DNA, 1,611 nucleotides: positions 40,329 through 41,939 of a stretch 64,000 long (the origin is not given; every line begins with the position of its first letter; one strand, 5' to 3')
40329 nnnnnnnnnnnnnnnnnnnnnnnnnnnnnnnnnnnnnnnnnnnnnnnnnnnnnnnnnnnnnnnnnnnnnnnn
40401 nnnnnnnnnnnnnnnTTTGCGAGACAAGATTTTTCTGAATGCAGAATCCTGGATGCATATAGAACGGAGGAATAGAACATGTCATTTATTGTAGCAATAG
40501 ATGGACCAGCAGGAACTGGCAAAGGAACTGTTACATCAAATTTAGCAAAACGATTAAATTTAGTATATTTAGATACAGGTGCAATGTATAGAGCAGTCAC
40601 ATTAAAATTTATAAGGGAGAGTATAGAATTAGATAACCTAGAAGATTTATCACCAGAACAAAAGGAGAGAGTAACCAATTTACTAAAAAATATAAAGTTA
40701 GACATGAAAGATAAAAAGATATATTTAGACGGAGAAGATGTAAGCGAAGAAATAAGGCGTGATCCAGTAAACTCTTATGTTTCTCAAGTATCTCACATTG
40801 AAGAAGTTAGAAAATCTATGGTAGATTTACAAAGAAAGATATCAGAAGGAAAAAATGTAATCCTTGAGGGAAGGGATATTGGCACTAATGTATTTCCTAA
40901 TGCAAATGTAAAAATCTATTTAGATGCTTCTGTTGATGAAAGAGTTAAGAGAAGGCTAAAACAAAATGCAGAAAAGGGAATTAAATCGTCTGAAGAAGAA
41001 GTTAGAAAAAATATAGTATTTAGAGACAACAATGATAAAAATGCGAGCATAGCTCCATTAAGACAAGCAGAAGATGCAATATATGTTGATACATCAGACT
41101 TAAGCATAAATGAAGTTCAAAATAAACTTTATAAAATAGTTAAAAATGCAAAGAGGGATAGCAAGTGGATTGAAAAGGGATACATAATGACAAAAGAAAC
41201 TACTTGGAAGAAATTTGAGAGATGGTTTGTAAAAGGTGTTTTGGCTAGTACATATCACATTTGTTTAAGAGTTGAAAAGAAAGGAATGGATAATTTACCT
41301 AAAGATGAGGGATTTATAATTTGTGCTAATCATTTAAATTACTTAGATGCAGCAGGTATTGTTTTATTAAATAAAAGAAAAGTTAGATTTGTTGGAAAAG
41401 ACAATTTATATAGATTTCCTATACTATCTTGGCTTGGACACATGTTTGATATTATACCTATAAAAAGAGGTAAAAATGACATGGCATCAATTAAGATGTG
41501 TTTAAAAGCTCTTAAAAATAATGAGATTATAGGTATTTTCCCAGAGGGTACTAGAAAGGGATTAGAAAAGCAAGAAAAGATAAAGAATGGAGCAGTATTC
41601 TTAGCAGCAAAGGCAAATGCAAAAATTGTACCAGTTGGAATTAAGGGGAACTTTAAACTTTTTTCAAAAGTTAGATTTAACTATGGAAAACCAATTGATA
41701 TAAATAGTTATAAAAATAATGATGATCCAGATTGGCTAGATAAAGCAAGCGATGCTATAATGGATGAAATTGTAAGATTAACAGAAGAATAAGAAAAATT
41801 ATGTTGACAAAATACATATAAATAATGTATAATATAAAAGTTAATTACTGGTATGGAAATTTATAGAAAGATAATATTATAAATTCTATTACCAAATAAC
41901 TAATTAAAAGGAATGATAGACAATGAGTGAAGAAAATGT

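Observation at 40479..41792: Cytidylate kinase fused in frame to a PlsC-type lysophosphatidic acid acyltransferase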

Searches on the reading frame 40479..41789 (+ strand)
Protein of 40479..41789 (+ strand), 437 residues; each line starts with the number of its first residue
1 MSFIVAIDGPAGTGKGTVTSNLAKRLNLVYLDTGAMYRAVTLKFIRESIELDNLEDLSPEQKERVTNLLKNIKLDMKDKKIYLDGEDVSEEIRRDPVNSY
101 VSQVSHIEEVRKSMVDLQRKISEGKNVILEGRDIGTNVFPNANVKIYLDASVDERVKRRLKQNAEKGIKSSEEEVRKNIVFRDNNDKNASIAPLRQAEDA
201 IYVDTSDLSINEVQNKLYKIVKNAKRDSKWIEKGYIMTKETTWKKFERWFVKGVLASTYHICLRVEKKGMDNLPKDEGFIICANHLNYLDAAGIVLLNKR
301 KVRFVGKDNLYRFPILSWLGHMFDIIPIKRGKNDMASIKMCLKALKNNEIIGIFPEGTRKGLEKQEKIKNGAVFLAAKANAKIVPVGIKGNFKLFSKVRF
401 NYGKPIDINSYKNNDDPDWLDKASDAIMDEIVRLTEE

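Call 3: search_protein_families(library=pfam, proteins=[window:40479-41789:+], max_evalue=0.01)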
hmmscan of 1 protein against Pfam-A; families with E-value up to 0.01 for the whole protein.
window:40479-41789:+ (437 aa): 10 families
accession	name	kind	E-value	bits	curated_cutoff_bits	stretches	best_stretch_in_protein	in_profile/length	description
PF02224.24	Cytidylate_kin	-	1.2e-71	241.3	26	1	5-222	1-210/211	Cytidylate kinase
PF01553.26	Acyltransferase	-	4e-27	95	23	1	264-389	1-132/132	Acyltransferase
PF13207.12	AAA_17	-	6.2e-11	43.2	27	1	9-86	2-79/136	AAA domain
PF13189.12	Cytidylate_kin2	-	2e-10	41.5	28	1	4-187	1-151/176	Cytidylate kinase-like family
PF13238.12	AAA_18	-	1.2e-06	29.4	29.4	1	5-174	1-123/128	AAA domain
PF00406.28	ADK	-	0.00037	21.1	26.8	1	9-54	3-48/151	Adenylate kinase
PF01202.28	SKI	-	0.0022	18.6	22.1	0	12-52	2-42/159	Shikimate kinase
PF00485.24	PRK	-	0.0028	17.9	22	0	4-201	1-186/196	Phosphoribulokinase / Uridine kinase family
PF03279.18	Lip_A_acyltrans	-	0.0029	17.3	22.3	1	260-357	100-200/295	Bacterial lipid A biosynthesis acyltransferase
PF22513.2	FitA-like_RHH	-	0.003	17.9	27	1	152-177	8-33/39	Antitoxin FitA-like, ribbon-helix-helix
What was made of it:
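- On PlsC / LPLAT acyltransferase (PF01553; TIGR00530): 95 bits against a cutoff of 23, covering profile positions 1-132 of 132 (call 3).
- Checked: Pfam gives Cytidylate_kin at residues 5-222 (E 1.2e-71, profile 1-210 of 211) and Acyltransferase PF01553 at residues 264-389 (E 4e-27, profile 1-132 of 132) (call 3).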

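Call 4: search_protein_families(library=ncbifam, proteins=[window:40479-41789:+], max_evalue=0.01)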
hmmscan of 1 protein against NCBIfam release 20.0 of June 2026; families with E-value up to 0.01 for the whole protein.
window:40479-41789:+ (437 aa): 34 families (the best 25 are shown)
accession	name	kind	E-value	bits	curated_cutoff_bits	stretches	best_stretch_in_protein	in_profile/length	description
NF010004.0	PRK13477.1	equivalog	5.1e-69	233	524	1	4-230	287-512/514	bifunctional pantoate--beta-alanine ligase/(d)CMP kinase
TIGR00017.1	cmk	equivalog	1e-65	221.4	135.55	1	1-217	1-213/217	(d)CMP kinase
NF007071.0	PRK09518.1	equivalog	4.8e-53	180.7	953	1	3-229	5-233/706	bifunctional cytidylate kinase/GTPase Der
NF008816.0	PRK11860.1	equivalog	1e-52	179.2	943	1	4-225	445-658/662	bifunctional 3-phosphoshikimate 1-carboxyvinyltransferase/cytidylate kinase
TIGR00530.1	AGP_acyltrn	subfamily_domain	1.7e-25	89.3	102.95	1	263-388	2-129/130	1-acylglycerol-3-phosphate O-acyltransferase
NF006386.0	PRK08633.1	equivalog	6e-25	87.2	1221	1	248-392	412-555/1147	acyl-[ACP]--phospholipid O-acyltransferase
NF005291.0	PRK06814.1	equivalog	2.6e-16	58.8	1349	1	246-398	422-574/1140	acyl-[ACP]--phospholipid O-acyltransferase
NF005959.0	PRK08043.1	equivalog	1.1e-12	47.1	886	1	255-398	6-148/719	bifunctional acyl-ACP--phospholipid O-acyltransferase/long-chain-fatty-acid--ACP ligase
TIGR02173.1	cyt_kin_arch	equivalog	3.7e-09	36.8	102.1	2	109-213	56-161/169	(d)CMP kinase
NF052615.1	orn_lipid_OlsF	equivalog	6e-08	31.7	620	1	250-391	54-199/570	bifunctional ornithine lipid synthase OlsF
NF052553.1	LyOrLpactfOlsABRUA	equivalog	2.6e-06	26.8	300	1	260-378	50-165/263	lyso-ornithine lipid O-acyltransferase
NF052552.1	LyOrLpactfOlsARHOCB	equivalog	4e-06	26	300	1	262-359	74-167/271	lyso-ornithine lipid O-acyltransferase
NF005115.0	PRK06547.1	equivalog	5.6e-05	22.6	173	0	3-32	16-48/172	hypothetical protein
NF040667.1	hom_kin_desulfo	exception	7.4e-05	22.7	197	1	6-45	4-46/163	homoserine kinase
TIGR00235.1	udk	equivalog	0.00013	21.7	220.3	0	3-167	7-152/207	uridine kinase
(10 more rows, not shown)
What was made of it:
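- On Cytidylate kinase, type 1 (TIGR00017 / PF02224): PF02224 scores 241 bits and covers profile positions 1-210 of 211 (calls 3, 4).
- On PlsC / LPLAT acyltransferase (PF01553; TIGR00530): 89.3 bits against a cutoff of 102.95 (call 4).
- Checked: NCBIfam TIGR00017 cmk scores 221 bits against a cutoff of 135.55 (call 4).
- The acyltransferase half scores below the NCBIfam TIGR00530 cutoff (89.3 against 102.95, call 4), so its acyl acceptor is inferred from synteny and the best structural match. TIGR00017 is well above its cutoff (call 4). TIGR00530 is below its cutoff (call 4).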

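Call 5: find_homologous_proteins(query=window:40479-41789:+, max_evalue=1e-10)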
Query window:40479-41789:+ (437 aa): 7959 proteins with E <= 1e-10 among 8000 candidates; the best 120 are listed.
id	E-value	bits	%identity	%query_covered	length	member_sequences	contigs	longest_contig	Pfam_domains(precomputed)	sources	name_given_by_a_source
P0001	3.7e-285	964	100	100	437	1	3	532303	PF02224.25,PF13207.13,PF13189.13,PF13238.13,PF01553.27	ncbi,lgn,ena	-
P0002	4.6e-243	825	85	100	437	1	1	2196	PF02224.25,PF13207.13,PF13189.13,PF13238.13,PF01553.27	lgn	-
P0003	1.3e-240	817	84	100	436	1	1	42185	PF02224.25,PF13207.13,PF13189.13,PF13238.13,PF01553.27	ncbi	-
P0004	1.1e-207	708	73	100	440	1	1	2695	PF00406.30,PF02224.25,PF13207.13,PF13189.13,PF13238.13,PF01553.27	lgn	-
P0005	2.0e-207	708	73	100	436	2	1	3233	PF02224.25,PF13207.13,PF13189.13,PF13238.13,PF01553.27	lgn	-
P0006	5.7e-199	680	71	100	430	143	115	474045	PF02224.25,PF13207.13,PF13189.13,PF13238.13,PF01553.27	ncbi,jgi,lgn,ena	-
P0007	7.2e-198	676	71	100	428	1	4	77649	PF02224.25,PF13207.13,PF13189.13,PF13238.13,PF01553.27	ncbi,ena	-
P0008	1.5e-197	675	71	100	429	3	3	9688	PF02224.25,PF13207.13,PF13189.13,PF13238.13,PF01553.27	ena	-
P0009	9.5e-197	672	71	100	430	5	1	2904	PF00485.25,PF02224.25,PF13207.13,PF13189.13,PF13238.13,PF01553.27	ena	-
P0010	1.4e-196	672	71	100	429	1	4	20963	PF02224.25,PF13207.13,PF13189.13,PF13238.13,PF01553.27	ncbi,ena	-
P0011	2.0e-196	671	71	100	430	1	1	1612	PF02224.25,PF13207.13,PF13189.13,PF13238.13,PF01553.27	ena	-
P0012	2.1e-196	671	71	100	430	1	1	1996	PF02224.25,PF13207.13,PF13189.13,PF13238.13,PF01553.27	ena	-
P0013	7.0e-196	670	71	100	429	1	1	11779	PF02224.25,PF13207.13,PF13189.13,PF13238.13,PF01553.27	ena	-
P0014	1.6e-195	668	71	100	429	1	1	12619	PF02224.25,PF13207.13,PF13189.13,PF13238.13,PF01553.27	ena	-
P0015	1.8e-195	668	70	100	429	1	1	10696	PF02224.25,PF13207.13,PF13189.13,PF13238.13,PF01553.27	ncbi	-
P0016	3.7e-195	667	70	100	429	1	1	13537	PF02224.25,PF13207.13,PF13189.13,PF13238.13,PF01553.27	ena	-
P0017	3.7e-195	667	70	100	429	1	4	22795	PF02224.25,PF13207.13,PF13189.13,PF13238.13,PF01553.27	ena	-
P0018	4.0e-195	667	71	100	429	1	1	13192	PF02224.25,PF13189.13,PF13238.13,PF01553.27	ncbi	-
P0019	5.4e-195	667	70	100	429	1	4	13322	PF02224.25,PF13207.13,PF13189.13,PF13238.13,PF01553.27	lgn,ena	-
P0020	1.7e-194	665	70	100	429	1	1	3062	PF02224.25,PF13207.13,PF13189.13,PF13238.13,PF01553.27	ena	-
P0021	2.9e-194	664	70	100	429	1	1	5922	PF02224.25,PF13207.13,PF13189.13,PF13238.13,PF01553.27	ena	-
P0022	3.9e-194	664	69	100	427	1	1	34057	PF02224.25,PF13207.13,PF13189.13,PF13238.13,PF01553.27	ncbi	-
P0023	7.3e-194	663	70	100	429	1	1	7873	PF02224.25,PF13207.13,PF13189.13,PF13238.13,PF01553.27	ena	-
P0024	2.1e-193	661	71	100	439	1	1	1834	PF02224.25,PF13207.13,PF13189.13,PF13238.13,PF01553.27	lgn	-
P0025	1.8e-191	655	70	99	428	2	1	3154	PF02224.25,PF13189.13,PF13238.13,PF01553.27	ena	-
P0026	1.3e-188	646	69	100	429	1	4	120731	PF02224.25,PF13207.13,PF13189.13,PF13238.13,PF01553.27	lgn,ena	-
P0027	1.6e-188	645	68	100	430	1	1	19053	PF02224.25,PF13207.13,PF13189.13,PF13238.13,PF01553.27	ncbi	-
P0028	2.0e-188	645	68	100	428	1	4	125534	PF02224.25,PF13207.13,PF13189.13,PF13238.13,PF01553.27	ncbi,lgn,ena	-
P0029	1.7e-186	639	68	100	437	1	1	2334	PF02224.25,PF13207.13,PF13189.13,PF13238.13,PF01553.27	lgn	-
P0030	6.6e-186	637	68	100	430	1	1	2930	PF02224.25,PF13207.13,PF13189.13,PF13238.13,PF01553.27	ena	-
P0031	8.5e-185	633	67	100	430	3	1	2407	PF02224.25,PF13207.13,PF13189.13,PF13238.13,PF01553.27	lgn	-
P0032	2.0e-179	615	66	100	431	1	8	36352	PF02224.25,PF13207.13,PF13189.13,PF13238.13,PF01553.27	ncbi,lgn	-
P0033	1.1e-178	613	65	100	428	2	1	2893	PF02224.25,PF13207.13,PF13189.13,PF13238.13,PF01553.27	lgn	-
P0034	2.3e-177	609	64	100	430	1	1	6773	PF02224.25,PF13207.13,PF13189.13,PF13238.13,PF01553.27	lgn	-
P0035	8.2e-176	603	64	100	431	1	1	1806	PF02224.25,PF13207.13,PF13189.13,PF13238.13,PF01553.27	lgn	-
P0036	2.2e-175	602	64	100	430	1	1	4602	PF02224.25,PF13207.13,PF13189.13,PF13238.13,PF01553.27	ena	-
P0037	8.8e-175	600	63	100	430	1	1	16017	PF02224.25,PF13207.13,PF13189.13,PF13238.13,PF01553.27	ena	-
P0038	9.0e-175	600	63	100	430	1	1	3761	PF02224.25,PF13207.13,PF13189.13,PF13238.13,PF01553.27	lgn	-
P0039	9.6e-175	600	62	100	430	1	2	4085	PF02224.25,PF13207.13,PF13189.13,PF13238.13,PF01553.27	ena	-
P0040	1.3e-174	599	63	100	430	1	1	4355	PF02224.25,PF13207.13,PF13189.13,PF13238.13,PF01553.27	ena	-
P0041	1.8e-174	599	62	100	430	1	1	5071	PF02224.25,PF13207.13,PF13189.13,PF13238.13,PF01553.27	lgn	-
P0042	4.5e-174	598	62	100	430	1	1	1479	PF02224.25,PF13207.13,PF13189.13,PF13238.13,PF01553.27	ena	-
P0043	4.7e-174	598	64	100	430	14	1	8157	PF02224.25,PF13189.13,PF13238.13,PF01553.27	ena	-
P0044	5.6e-174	597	62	100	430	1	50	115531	PF02224.25,PF13207.13,PF13189.13,PF13238.13,PF01553.27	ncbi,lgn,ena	-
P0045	6.3e-174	597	62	100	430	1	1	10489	PF02224.25,PF13207.13,PF13189.13,PF13238.13,PF01553.27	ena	-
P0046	7.1e-174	597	63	100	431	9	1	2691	PF00485.25,PF02224.25,PF13207.13,PF13189.13,PF01553.27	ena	-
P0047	7.3e-174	597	64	100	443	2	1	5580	PF02224.25,PF13207.13,PF13189.13,PF13238.13,PF01553.27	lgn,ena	-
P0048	1.1e-173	596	64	100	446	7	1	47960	PF02224.25,PF13207.13,PF13189.13,PF13238.13,PF01553.27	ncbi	-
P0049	1.2e-173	596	64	100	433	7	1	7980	PF02224.25,PF13207.13,PF13189.13,PF13238.13,PF01553.27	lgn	-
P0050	1.2e-173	596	62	100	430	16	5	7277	PF02224.25,PF13207.13,PF13189.13,PF13238.13,PF01553.27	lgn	-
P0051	1.3e-173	596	62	100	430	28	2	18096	PF02224.25,PF13207.13,PF13189.13,PF13238.13,PF01553.27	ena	-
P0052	2.0e-173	596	64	100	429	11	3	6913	PF02224.25,PF13207.13,PF13189.13,PF01553.27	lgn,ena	-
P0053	2.1e-173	595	63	100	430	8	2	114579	PF02224.25,PF13207.13,PF13189.13,PF13238.13,PF01553.27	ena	-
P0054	3.0e-173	595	65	100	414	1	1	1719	PF02224.25,PF13207.13,PF13189.13,PF13238.13,PF01553.27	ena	-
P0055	9.1e-173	593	62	100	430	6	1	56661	PF02224.25,PF13207.13,PF13189.13,PF13238.13,PF01553.27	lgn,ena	-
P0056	2.5e-172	592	63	100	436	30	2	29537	PF00485.25,PF02224.25,PF13207.13,PF13189.13,PF13238.13,PF01553.27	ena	-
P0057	2.5e-172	592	63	100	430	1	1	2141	PF02224.25,PF13207.13,PF13189.13,PF13238.13,PF01553.27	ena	-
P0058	2.7e-172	592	61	100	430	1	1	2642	PF02224.25,PF13207.13,PF13189.13,PF13238.13,PF01553.27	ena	-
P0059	5.4e-172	591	61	100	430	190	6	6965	PF02224.25,PF13207.13,PF13189.13,PF13238.13,PF01553.27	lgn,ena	-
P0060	7.6e-172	590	61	100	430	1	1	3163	PF02224.25,PF13207.13,PF13189.13,PF13238.13,PF01553.27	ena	-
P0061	9.9e-172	590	63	100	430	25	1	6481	PF02224.25,PF13207.13,PF13189.13,PF13238.13,PF01553.27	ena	-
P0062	1.1e-171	590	62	100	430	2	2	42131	PF02224.25,PF13207.13,PF13189.13,PF13238.13,PF01553.27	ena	-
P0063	1.5e-171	589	61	100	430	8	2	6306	PF02224.25,PF13207.13,PF13189.13,PF13238.13,PF01553.27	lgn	-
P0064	2.7e-171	589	62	100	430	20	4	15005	PF02224.25,PF13207.13,PF13189.13,PF13238.13,PF01553.27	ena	-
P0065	3.5e-171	588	62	100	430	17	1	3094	PF02224.25,PF13207.13,PF13189.13,PF13238.13,PF01553.27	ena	-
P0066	3.7e-171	588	61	100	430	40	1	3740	PF02224.25,PF13207.13,PF13189.13,PF13238.13,PF01553.27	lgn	-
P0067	4.1e-171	588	62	100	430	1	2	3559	PF02224.25,PF13207.13,PF13189.13,PF13238.13,PF01553.27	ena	-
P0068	6.9e-171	587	64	97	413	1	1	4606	PF02224.25,PF13207.13,PF13189.13,PF13238.13,PF01553.27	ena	-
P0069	9.6e-171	587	61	100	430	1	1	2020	PF02224.25,PF13207.13,PF13189.13,PF13238.13,PF01553.27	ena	-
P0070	1.2e-170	586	62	100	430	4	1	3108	PF02224.25,PF13207.13,PF13189.13,PF13238.13,PF01553.27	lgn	-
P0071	1.8e-170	586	61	100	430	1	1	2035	PF02224.25,PF13207.13,PF13189.13,PF13238.13,PF01553.27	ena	-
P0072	2.3e-170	585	62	100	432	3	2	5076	PF00485.25,PF02224.25,PF13207.13,PF13189.13,PF13238.13,PF01553.27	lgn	-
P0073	3.3e-170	585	61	100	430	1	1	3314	PF02224.25,PF13207.13,PF13189.13,PF13238.13,PF01553.27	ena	-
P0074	6.2e-170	584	62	100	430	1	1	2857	PF02224.25,PF13207.13,PF13189.13,PF13238.13,PF01553.27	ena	-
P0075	7.5e-170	584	62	100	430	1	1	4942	PF02224.25,PF13207.13,PF13189.13,PF13238.13,PF01553.27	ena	-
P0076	2.8e-169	582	61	100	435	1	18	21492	PF02224.25,PF13207.13,PF13189.13,PF13238.13,PF01553.27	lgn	-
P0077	3.4e-169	582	62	100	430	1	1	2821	PF02224.25,PF13207.13,PF13189.13,PF13238.13,PF01553.27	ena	-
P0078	3.6e-169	582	61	100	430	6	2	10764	PF02224.25,PF13207.13,PF13189.13,PF13238.13,PF01553.27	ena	-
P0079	3.7e-169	581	60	100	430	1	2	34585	PF02224.25,PF13207.13,PF13189.13,PF13238.13,PF01553.27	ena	-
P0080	3.8e-169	581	62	100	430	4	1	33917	PF02224.25,PF13207.13,PF13189.13,PF13238.13,PF01553.27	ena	-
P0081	1.5e-168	580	61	100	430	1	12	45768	PF02224.25,PF13207.13,PF13189.13,PF13238.13,PF01553.27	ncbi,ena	-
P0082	1.5e-168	579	61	100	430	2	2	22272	PF02224.25,PF13207.13,PF13189.13,PF13238.13,PF01553.27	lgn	-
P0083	1.6e-168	579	61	100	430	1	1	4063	PF02224.25,PF13207.13,PF13189.13,PF13238.13,PF01553.27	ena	-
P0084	2.3e-168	579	61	100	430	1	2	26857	PF02224.25,PF13207.13,PF13189.13,PF13238.13,PF01553.27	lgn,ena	-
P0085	2.6e-168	579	61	100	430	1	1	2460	PF02224.25,PF13207.13,PF13189.13,PF13238.13,PF01553.27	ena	-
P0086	2.3e-167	576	61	100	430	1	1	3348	PF02224.25,PF13207.13,PF13189.13,PF13238.13,PF01553.27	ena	-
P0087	7.5e-167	574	60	100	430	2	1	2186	PF02224.25,PF13207.13,PF13189.13,PF13238.13,PF01553.27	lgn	-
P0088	1.1e-166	573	61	100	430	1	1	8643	PF02224.25,PF13238.13,PF01553.27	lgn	-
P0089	1.3e-166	573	62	100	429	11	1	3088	PF02224.25,PF13207.13,PF13189.13,PF01553.27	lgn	-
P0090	2.3e-166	572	60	100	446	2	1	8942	PF02224.25,PF13207.13,PF13189.13,PF01553.27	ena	-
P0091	1.3e-163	563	60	100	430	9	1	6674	PF02224.25,PF13238.13,PF01553.27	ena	-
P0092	1.6e-162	560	60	100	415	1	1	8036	PF02224.25,PF13207.13,PF13189.13,PF13238.13,PF01553.27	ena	-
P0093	9.6e-162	557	61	100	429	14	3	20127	PF02224.25,PF13207.13,PF13189.13,PF01553.27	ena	-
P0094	4.4e-161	555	59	100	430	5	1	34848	PF02224.25,PF13189.13,PF13238.13,PF01553.27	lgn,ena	-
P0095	7.9e-161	554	60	100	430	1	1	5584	PF02224.25,PF13207.13,PF13189.13,PF13238.13,PF01553.27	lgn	-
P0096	2.6e-160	552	58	100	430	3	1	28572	PF02224.25,PF13189.13,PF01553.27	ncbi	-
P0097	4.9e-160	551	59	100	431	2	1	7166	PF02224.25,PF13207.13,PF13189.13,PF01553.27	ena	-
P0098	6.8e-160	551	58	100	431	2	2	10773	PF02224.25,PF13207.13,PF13189.13,PF01553.27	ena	-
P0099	9.6e-160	550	58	100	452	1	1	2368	PF02224.25,PF13207.13,PF13189.13,PF01553.27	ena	-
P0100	5.0e-159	548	58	100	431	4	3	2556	PF02224.25,PF13207.13,PF13189.13,PF13238.13,PF01553.27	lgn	-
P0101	6.8e-159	548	57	100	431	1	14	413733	PF02224.25,PF13207.13,PF13189.13,PF01553.27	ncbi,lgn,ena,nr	ncbi:MAG: (d)CMP kinase [Clostridia bacterium]|nr:(d)CMP kinase [Clostridia bacterium]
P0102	8.6e-159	547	60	100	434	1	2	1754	PF02224.25,PF13207.13,PF13189.13,PF13238.13,PF01553.27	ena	-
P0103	2.9e-158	546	59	100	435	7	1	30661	PF02224.25,PF13207.13,PF13189.13,PF13238.13,PF01553.27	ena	-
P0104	3.8e-158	545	58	100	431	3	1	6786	PF02224.25,PF13207.13,PF13189.13,PF01553.27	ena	-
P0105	9.0e-158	544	60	100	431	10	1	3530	PF00485.25,PF02224.25,PF13207.13,PF13189.13,PF01553.27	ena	-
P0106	1.3e-156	540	58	100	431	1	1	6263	PF02224.25,PF13207.13,PF13189.13,PF13238.13,PF01553.27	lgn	-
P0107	2.1e-154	533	57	100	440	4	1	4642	PF02224.25,PF13207.13,PF01553.27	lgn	-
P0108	7.7e-154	531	60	99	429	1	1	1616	PF02224.25,PF13207.13,PF13189.13,PF13238.13,PF01553.27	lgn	-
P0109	4.3e-153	529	58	100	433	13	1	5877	PF02224.25,PF13207.13,PF13189.13,PF01553.27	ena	-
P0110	1.5e-150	520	57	100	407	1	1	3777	PF02224.25,PF13207.13,PF13189.13,PF13238.13,PF01553.27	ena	-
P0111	8.1e-150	518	54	100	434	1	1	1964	PF02224.25,PF13207.13,PF13189.13,PF13238.13,PF01553.27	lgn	-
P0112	2.5e-149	516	55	100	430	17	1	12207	PF02224.25,PF13207.13,PF13189.13,PF13238.13,PF01553.27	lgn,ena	-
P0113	2.6e-147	510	57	100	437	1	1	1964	PF02224.25,PF13189.13,PF01553.27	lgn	-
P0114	1.3e-145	504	55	100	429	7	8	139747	PF02224.25,PF13207.13,PF13189.13,PF13238.13,PF01553.27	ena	-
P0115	3.7e-145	502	56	100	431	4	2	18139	PF02224.25,PF13207.13,PF13189.13,PF13238.13,PF01553.27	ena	-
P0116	9.2e-145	501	55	100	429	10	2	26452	PF02224.25,PF13207.13,PF13189.13,PF01553.27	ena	-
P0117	2.2e-144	500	55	100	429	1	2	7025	PF02224.25,PF13207.13,PF13189.13,PF13238.13,PF01553.27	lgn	-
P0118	3.0e-144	499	55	100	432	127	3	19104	PF02224.25,PF13207.13,PF13189.13,PF13238.13,PF01553.27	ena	-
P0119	2.0e-143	497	54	100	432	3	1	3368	PF02224.25,PF13207.13,PF13189.13,PF13238.13,PF01553.27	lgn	-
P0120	3.4e-143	496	56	100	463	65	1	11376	PF02224.25,PF13207.13,PF13189.13,PF13238.13,PF01553.27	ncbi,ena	-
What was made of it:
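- Breadth: all 120 best 90%-identity clusters are fused (call 5). Fused orthologues run from 85% down to 54% identity (call 5).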

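Call 9: find_related_loci(query=A1, collection=genome_contigs, flank=4000)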
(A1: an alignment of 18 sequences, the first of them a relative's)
Query A1 (437 aa) in genome_contigs; peptide patterns used: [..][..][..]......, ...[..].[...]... (x = any residue, [..] = any of these).
600 stretches matched a pattern (row limit reached: there are more); 596 encode a relative of the query (tblastn E <= 1e-3); the best 80 are kept; 80 distinct loci.
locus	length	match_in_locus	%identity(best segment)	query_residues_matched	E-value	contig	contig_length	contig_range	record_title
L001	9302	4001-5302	50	1-437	6e-137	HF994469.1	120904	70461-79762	Clostridium sp. CAG:780 genomic scaffold, scf210, whole genome shotgun sequence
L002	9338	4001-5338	49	1-435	4e-132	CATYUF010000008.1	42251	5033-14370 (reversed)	MAG TPA_asm: uncultured Clostridium sp. isolate ERR9578265_bin.42_MetaWRAP_v1.3_MAG genome assembly, contig: ERZ18533859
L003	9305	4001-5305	47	1-437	1e-123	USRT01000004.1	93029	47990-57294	uncultured Clostridium sp. isolate UMGS2019 genome assembly, contig: NODE_44_length_93029_cov_36.262654, whole genome sh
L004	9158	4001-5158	36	3-406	9e-82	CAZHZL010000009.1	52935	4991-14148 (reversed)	MAG TPA_asm: uncultured Oscillospiraceae bacterium isolate SRP315200_co1_221 genome assembly, contig: NODE_595_length_52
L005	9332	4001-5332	36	1-437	5e-79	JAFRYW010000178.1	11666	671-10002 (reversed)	MAG: Ruminococcus sp. isolate RGIG2923 Goat_Omasum.Co__c1771856, whole genome shotgun sequence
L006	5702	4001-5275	35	5-434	8e-77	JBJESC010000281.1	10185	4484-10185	MAG: Oscillospiraceae bacterium isolate PUUB39_bin.023 NODE_4558_length_10185_cov_7.565252, whole genome shotgun sequenc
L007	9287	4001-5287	36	5-437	4e-76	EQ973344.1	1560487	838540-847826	Clostridium methylpentosum DSM 5476 Scfld6 genomic scaffold, whole genome shotgun sequence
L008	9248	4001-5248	34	5-434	9e-76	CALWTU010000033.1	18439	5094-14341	MAG: uncultured Clostridia bacterium isolate E19__bin295 genome assembly, contig: E19__k127_10554818, whole genome shotg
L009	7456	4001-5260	36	5-436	5e-76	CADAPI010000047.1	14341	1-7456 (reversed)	MAG: uncultured Ruminococcus sp. isolate RUG13497 genome assembly, contig: RUG13497_asm_47, whole genome shotgun sequenc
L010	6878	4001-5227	34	2-431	2e-74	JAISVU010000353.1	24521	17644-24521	MAG: Clostridiales bacterium isolate Mx356_bin48 k119_235183, whole genome shotgun sequence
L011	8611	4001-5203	36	5-406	2e-73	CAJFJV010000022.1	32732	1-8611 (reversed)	uncultured Ruminococcaceae bacterium isolate Chicken_20_mag_175 genome assembly, contig: MAGpy_11413_20_idba_bin_175_fas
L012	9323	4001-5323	35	1-436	3e-73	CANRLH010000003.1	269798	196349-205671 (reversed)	MAG: uncultured Clostridia bacterium isolate Lapin-011__bin72 genome assembly, contig: Lapin-011__NODE_6_length_269798_c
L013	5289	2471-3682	34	5-406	8e-73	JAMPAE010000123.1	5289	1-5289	MAG: Ruminococcus sp. isolate NALB_7813_22 Scaffold_#123__SCF_123___5289_bp, whole genome shotgun sequence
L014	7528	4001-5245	34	5-434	4e-72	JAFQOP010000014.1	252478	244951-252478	MAG: Clostridia bacterium isolate RGIG2009 Goat_Colon-1__c669678, whole genome shotgun sequence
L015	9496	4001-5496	55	1-436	1e-70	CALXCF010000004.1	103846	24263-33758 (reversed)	MAG: uncultured Clostridia bacterium isolate BRZ_GT__bin15 genome assembly, contig: BRZ_GT__NODE_221_length_103846_cov_4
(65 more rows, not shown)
